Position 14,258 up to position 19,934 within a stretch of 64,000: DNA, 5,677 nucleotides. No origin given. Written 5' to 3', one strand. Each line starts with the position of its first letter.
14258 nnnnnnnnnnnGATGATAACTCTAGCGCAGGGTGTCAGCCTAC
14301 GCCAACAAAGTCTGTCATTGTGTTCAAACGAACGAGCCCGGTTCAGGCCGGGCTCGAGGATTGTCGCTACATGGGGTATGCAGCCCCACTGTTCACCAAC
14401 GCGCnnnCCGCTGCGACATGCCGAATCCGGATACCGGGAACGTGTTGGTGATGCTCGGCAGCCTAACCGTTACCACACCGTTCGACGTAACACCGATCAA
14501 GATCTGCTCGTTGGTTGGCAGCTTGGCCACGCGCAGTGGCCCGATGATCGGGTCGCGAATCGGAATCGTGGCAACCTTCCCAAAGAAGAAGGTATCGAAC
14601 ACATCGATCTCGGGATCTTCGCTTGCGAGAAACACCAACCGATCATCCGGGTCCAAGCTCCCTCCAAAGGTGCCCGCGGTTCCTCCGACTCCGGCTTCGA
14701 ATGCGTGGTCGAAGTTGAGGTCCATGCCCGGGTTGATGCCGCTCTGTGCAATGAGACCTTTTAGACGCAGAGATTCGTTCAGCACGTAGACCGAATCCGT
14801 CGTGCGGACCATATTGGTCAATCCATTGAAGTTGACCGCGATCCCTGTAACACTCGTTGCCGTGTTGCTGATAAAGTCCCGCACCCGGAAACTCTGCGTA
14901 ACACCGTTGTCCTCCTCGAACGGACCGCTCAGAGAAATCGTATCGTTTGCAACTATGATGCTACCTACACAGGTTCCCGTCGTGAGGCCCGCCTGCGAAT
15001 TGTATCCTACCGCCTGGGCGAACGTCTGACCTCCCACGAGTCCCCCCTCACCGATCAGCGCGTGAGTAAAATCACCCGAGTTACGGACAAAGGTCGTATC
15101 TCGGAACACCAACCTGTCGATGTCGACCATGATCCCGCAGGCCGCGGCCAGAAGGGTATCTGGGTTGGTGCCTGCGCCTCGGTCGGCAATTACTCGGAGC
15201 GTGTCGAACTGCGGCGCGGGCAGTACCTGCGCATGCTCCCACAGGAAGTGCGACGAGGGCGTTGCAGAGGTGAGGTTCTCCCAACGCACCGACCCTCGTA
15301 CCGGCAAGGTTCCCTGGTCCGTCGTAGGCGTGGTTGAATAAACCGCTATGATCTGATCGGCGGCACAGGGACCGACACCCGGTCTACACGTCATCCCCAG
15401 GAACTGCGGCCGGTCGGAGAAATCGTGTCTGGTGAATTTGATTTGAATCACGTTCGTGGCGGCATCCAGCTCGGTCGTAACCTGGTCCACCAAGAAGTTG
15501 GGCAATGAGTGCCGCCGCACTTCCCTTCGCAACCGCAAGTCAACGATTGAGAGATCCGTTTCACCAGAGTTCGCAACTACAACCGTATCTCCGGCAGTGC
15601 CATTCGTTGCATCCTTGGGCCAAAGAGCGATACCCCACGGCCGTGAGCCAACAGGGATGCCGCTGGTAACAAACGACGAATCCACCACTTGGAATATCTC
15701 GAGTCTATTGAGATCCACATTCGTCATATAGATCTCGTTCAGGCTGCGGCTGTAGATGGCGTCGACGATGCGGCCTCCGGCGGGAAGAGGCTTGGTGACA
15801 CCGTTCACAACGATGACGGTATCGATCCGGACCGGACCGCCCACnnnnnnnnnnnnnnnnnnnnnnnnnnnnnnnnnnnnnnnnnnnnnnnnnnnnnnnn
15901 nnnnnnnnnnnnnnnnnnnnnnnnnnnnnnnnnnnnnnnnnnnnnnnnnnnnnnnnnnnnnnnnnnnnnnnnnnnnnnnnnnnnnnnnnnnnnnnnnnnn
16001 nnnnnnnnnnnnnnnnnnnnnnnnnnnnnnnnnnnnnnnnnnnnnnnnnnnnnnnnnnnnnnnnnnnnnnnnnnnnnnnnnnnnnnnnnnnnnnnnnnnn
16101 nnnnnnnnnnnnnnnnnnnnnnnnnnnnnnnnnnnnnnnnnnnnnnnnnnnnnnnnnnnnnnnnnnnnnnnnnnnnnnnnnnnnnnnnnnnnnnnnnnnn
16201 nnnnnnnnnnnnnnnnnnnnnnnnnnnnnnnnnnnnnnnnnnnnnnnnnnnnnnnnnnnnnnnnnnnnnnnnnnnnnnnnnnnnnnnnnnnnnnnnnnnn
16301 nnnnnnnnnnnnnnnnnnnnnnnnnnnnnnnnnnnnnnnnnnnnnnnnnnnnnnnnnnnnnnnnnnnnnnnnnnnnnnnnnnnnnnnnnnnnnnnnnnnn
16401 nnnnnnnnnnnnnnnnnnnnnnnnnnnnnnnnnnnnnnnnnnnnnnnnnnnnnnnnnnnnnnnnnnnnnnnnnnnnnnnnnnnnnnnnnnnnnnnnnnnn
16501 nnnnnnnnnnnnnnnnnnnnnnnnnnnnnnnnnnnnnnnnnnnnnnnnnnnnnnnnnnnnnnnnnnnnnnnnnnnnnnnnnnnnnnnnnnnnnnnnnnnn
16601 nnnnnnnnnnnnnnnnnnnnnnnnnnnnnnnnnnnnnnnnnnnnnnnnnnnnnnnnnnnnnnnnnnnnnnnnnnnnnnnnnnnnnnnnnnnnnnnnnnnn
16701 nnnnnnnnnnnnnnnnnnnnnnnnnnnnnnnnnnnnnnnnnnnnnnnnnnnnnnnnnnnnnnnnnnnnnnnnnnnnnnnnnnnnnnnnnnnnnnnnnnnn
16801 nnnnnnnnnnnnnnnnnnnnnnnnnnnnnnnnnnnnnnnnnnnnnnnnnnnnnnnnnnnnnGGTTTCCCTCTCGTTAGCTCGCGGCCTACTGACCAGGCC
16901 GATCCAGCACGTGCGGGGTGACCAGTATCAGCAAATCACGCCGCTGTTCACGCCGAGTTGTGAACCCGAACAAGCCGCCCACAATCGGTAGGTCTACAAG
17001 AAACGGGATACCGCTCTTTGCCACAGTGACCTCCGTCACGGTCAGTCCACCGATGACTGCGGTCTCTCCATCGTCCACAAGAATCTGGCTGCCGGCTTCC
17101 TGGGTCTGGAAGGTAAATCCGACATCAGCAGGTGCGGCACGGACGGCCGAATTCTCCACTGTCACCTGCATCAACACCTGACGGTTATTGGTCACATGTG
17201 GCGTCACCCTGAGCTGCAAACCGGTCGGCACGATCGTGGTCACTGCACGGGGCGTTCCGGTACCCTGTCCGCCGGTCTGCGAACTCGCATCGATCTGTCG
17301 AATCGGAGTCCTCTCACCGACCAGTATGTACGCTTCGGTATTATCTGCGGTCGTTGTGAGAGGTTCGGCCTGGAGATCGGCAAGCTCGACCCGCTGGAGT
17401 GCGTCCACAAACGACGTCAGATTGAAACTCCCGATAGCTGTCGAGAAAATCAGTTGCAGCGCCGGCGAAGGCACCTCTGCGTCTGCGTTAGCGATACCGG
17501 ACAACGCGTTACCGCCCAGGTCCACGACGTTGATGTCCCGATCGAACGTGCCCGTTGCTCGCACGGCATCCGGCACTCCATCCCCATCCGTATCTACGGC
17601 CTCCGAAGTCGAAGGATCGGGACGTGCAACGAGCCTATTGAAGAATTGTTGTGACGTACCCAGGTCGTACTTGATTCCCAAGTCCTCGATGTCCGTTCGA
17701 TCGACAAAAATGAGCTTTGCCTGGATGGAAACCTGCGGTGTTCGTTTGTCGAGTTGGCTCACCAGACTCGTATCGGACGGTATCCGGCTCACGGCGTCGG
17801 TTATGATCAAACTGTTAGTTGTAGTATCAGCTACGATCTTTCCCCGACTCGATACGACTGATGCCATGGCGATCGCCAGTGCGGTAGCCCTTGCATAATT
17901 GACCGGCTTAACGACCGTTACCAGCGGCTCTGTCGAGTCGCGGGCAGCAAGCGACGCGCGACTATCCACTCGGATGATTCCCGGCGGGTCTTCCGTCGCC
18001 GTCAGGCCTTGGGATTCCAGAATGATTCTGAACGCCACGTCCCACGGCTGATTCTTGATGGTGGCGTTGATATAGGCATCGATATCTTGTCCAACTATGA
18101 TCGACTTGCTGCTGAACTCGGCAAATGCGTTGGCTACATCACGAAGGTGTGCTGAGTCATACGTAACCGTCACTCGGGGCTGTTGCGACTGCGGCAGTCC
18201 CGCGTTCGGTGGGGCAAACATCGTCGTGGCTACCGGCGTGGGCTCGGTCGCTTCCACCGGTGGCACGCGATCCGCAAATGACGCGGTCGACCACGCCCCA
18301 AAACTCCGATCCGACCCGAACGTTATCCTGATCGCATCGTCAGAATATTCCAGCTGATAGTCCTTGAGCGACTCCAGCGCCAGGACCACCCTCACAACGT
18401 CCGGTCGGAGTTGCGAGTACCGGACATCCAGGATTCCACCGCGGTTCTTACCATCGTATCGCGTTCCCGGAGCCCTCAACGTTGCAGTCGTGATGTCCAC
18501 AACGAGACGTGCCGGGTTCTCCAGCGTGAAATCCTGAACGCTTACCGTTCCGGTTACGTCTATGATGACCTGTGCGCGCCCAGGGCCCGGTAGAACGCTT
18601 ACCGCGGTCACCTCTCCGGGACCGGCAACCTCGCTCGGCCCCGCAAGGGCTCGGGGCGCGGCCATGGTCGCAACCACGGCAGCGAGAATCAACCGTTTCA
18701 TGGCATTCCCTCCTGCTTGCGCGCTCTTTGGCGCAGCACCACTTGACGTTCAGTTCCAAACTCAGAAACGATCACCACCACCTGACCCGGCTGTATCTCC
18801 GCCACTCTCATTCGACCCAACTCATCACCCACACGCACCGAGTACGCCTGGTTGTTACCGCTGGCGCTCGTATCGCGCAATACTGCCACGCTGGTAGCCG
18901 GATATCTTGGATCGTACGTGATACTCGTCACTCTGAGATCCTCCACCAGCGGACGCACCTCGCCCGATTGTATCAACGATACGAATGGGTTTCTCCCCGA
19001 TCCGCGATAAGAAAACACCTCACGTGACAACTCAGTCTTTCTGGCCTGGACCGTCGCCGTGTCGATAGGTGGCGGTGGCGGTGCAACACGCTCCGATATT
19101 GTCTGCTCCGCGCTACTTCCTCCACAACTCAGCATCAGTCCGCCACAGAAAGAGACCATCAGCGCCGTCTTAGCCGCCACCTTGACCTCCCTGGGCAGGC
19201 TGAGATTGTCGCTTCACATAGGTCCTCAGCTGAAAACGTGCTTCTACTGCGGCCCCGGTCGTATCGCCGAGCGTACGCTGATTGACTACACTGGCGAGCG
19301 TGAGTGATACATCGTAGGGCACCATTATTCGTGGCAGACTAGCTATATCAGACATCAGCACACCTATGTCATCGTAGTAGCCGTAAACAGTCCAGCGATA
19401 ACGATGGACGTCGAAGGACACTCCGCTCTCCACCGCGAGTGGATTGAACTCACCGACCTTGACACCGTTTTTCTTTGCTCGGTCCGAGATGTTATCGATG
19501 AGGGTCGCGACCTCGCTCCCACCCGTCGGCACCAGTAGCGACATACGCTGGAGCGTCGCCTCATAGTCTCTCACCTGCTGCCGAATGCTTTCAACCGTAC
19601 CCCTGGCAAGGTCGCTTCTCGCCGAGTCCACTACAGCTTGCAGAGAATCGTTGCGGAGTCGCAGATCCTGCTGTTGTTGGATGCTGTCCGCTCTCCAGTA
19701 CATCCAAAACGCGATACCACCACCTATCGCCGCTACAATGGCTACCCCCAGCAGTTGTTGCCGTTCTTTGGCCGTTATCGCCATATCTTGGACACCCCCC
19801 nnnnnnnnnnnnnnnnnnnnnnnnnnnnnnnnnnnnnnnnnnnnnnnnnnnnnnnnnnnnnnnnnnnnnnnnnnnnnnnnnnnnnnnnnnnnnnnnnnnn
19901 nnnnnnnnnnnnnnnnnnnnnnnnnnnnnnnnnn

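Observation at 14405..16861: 818-aa Ig-repeat / beta-propeller lipoprotein as the terminal gene of the pilMNOPQ operon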

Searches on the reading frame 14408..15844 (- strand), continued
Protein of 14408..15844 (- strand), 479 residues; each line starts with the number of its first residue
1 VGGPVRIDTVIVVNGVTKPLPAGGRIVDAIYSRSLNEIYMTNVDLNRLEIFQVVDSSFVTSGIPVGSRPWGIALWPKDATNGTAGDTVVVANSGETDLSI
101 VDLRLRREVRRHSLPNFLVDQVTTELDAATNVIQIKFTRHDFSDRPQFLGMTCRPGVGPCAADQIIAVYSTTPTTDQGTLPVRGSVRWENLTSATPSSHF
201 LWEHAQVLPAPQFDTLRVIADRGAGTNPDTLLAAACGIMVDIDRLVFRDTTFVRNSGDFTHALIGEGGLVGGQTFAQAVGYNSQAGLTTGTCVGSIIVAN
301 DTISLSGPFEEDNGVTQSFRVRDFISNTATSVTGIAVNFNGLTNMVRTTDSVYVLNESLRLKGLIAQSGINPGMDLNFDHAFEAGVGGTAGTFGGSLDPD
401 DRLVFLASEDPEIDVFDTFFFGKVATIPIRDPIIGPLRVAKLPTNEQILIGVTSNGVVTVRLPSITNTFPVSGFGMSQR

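Call 52: find_encoding_contigs(protein=P0261, flank=8000, max_places=1)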
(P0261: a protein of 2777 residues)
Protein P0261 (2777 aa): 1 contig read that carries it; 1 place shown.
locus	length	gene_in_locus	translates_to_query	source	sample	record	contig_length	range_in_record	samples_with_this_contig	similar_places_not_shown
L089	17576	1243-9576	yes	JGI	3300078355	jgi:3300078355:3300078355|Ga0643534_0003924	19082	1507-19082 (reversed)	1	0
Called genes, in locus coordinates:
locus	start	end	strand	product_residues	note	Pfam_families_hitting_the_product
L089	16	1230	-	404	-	PF13808:DDE_Tnp_1_assoc, PF01609:DDE_Tnp_1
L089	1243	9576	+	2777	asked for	PF13620:CarboxypepD_reg, PF13715:CarbopepD_reg_2 (faint), PF13620:CarboxypepD_reg (weak), PF13205:Big_5, PF17957:Big_7 (weak), PF13620:CarboxypepD_reg (weak), PF00052:Laminin_B, PF17957:Big_7, +3 more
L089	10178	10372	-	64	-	-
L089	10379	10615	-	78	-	-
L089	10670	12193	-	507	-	PF00221:Lyase_aromatic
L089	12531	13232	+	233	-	PF00392:GntR, PF08220:HTH_DeoR (faint), PF07702:UTRA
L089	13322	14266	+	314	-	PF00491:Arginase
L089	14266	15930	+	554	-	PF17391:Urocanase_N, PF01175:Urocanase, PF17392:Urocanase_C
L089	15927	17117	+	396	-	PF01979:Amidohydro_1, PF07969:Amidohydro_3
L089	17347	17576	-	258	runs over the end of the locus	PF00142:Fer4_NifH (faint), PF01656:CbiA, PF02374:ArsA_ATPase, PF06564:CBP_BcsQ (weak), PF10609:ParA (weak), PF13614:AAA_31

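Call 58: find_homologous_proteins(query=P0157, max_evalue=1e-20)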
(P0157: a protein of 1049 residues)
Query P0157 (1049 aa): 57 proteins with E <= 1e-20 among 8000 candidates.
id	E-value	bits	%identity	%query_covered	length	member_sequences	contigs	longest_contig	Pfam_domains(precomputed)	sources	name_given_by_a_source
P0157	0.0e+0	2275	100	100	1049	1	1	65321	-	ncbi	ncbi:MAG: hypothetical protein ABR543_16360 [Gemmatimonadaceae bacterium]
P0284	0.0e+0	1411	64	97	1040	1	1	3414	PF17957.8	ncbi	-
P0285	0.0e+0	1409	64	97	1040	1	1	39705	PF17957.8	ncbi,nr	ncbi:MAG: hypothetical protein H7Z74_01100 [Anaerolineae bacterium]|nr:hypothetical protein [Gemmati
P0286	0.0e+0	1407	64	99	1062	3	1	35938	PF17957.8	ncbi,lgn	-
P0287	0.0e+0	1344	61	98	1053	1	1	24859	PF17957.8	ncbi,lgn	ncbi:MAG: Ig-like domain-containing protein [Gemmatimonadaceae bacterium]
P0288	0.0e+0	1333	60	97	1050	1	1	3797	PF17957.8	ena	-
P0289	0.0e+0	1302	59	97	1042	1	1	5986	PF17957.8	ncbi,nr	ncbi:MAG: Ig-like domain-containing protein [Gemmatimonadota bacterium]|nr:Ig-like domain-containing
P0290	0.0e+0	1283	59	98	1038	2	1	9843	PF17957.8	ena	-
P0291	0.0e+0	1278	59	99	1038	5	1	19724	PF17957.8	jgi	jgi:hypothetical protein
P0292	0.0e+0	1278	58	99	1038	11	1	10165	PF15418.13,PF17957.8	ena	-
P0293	0.0e+0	1275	58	99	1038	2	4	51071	PF17957.8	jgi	jgi:hypothetical protein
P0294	0.0e+0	1275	59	99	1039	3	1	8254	PF17957.8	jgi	jgi:hypothetical protein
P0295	0.0e+0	1272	60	97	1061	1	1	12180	PF17957.8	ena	-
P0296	0.0e+0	1264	59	98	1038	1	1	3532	PF17957.8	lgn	-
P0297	0.0e+0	1263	58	98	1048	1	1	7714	PF17957.8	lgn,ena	-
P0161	3.1e-257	874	46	99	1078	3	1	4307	PF17957.8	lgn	-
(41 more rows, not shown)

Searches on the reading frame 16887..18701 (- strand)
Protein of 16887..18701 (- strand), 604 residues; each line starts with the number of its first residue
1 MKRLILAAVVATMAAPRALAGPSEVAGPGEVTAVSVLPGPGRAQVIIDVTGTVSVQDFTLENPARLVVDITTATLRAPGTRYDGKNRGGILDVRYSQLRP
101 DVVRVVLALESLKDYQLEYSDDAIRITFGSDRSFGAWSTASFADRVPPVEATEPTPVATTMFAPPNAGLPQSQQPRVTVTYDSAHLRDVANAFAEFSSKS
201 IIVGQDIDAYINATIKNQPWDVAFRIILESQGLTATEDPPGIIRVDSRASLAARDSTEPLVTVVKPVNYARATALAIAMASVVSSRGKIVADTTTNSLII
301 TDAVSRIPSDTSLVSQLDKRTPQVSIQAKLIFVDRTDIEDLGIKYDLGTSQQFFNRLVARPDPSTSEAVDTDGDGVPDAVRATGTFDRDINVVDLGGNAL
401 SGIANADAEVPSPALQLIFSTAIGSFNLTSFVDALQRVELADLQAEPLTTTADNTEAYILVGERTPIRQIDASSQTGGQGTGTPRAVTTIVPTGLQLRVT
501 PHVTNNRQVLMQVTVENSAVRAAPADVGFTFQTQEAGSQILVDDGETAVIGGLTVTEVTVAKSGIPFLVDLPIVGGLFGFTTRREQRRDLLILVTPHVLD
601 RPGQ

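Call 5: search_protein_families(library=pfam, proteins=[window:16887-18701:-], max_evalue=0.01)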
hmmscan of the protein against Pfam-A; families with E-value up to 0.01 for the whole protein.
window:16887-18701:- (604 aa): 3 families
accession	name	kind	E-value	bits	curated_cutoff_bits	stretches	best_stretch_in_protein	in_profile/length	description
PF00263.26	Secretin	-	1.6e-38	132.4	27.5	1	434-599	1-168/169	Bacterial type II and III secretion system protein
PF11741.13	AMIN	-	1.4e-15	57.6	20.5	1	38-126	6-99/101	AMIN domain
PF03958.22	Secretin_N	-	3.4e-08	34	28.2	1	266-323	5-69/69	Bacterial type II/III secretion system short domain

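Call 7: search_protein_families(library=ncbifam, proteins=[window:16887-18701:-], max_evalue=0.01)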
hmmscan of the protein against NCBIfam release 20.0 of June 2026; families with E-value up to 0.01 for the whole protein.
window:16887-18701:- (604 aa): 9 families
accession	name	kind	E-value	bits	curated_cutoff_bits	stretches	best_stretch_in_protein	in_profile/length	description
TIGR02515.1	IV_pilus_PilQ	subfamily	1.5e-63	215.3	284.35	1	176-599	3-427/428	type IV pilus secretin PilQ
TIGR02517.1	type_II_gspD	equivalog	3.8e-52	177.6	351.35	2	271-602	284-593/600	type II secretion system secretin GspD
NF010083.0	PRK13568.1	equivalog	1.5e-32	112.9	554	2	172-352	23-217/419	DNA uptake porin HofQ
TIGR02516.1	type_III_yscC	equivalog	3.8e-31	108.1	238.45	1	279-600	194-462/463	type III secretion system outer membrane ring subunit SctC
NF007851.2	PRK10560.1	exception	2.7e-28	98.9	598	2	171-352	18-209/412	DNA uptake porin HofQ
TIGR02519.1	pilus_MshL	equivalog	1.2e-23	83.6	250.2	1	292-599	4-290/290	pilus (MSHA type) biogenesis protein MshL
NF011873.0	PRK15346.1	equivalog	1.3e-16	60.4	524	2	283-350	232-303/499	EscC/YscC/HrcC family type III secretion system outer membrane ring protein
NF042912.1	Amuc_1098_fam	equivalog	2.3e-13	49.1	750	1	531-604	728-801/805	Amuc_1098 family type IV pilus outer membrane protein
NF038267.1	amidase_AmiC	exception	9.8e-05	21.2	700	1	23-110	28-118/407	N-acetylmuramoyl-L-alanine amidase AmiC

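Call 68: find_related_loci(query=A3, collection=metagenome_contigs, flank=6000)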
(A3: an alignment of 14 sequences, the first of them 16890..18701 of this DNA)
Query A3 (604 aa) in metagenome_contigs; peptide patterns used: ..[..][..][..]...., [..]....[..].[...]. (x = any residue, [..] = any of these).
600 stretches matched a pattern (row limit reached: there are more); 540 encode a relative of the query (tblastn E <= 1e-3); the best 80 are kept; 80 distinct loci.
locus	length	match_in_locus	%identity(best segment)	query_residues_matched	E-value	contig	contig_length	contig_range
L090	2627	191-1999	67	1-602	0e+0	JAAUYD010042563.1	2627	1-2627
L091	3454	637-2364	65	22-600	0e+0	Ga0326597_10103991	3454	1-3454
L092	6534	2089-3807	60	27-600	0e+0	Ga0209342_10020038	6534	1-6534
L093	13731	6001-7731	61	30-603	0e+0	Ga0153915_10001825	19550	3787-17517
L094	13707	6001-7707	62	30-600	0e+0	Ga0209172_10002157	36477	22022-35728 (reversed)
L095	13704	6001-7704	64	27-600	0e+0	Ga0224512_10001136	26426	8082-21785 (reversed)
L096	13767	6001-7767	63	1-600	0e+0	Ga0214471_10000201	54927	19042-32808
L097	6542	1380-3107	60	26-600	0e+0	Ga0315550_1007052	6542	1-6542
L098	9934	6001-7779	59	1-599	0e+0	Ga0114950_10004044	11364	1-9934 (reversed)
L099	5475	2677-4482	58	26-600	0e+0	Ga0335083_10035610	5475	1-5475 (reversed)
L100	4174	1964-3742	58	16-600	0e+0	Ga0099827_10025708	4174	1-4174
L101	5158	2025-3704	60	22-600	0e+0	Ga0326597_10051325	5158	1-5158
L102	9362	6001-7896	55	1-600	0e+0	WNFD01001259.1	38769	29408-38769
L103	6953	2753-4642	55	1-600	0e+0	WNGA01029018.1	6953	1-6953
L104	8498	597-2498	55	1-600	0e+0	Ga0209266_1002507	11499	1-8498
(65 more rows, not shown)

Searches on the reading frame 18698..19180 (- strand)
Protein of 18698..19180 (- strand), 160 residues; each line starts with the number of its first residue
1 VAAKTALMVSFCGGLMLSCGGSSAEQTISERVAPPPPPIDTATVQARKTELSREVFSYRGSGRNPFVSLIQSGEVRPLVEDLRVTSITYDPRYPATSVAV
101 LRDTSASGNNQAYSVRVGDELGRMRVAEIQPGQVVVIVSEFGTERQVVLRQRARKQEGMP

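Call 5: search_protein_families(library=pfam, proteins=[window:18698-19180:-], max_evalue=0.01)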
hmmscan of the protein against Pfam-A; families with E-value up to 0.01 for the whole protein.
window:18698-19180:- (160 aa): 0 families

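Call 7: search_protein_families(library=ncbifam, proteins=[window:18698-19180:-], max_evalue=0.01)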
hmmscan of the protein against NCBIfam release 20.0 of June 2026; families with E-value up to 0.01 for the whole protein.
window:18698-19180:- (160 aa): 1 family
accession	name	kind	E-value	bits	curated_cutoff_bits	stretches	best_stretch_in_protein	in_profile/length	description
NF041515.1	GspC_delta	equivalog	0.00019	21.3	150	1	80-156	101-170/311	type II secretion system protein GspC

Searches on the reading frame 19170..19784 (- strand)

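Call 5: search_protein_families(library=pfam, proteins=[window:19170-19784:-], max_evalue=0.01)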
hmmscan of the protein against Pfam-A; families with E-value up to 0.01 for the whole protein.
window:19170-19784:- (204 aa): 1 family
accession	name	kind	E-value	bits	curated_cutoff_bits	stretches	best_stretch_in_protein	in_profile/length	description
PF04350.18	PilO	-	3.9e-12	47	22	1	63-171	24-131/145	Pilus assembly protein, PilO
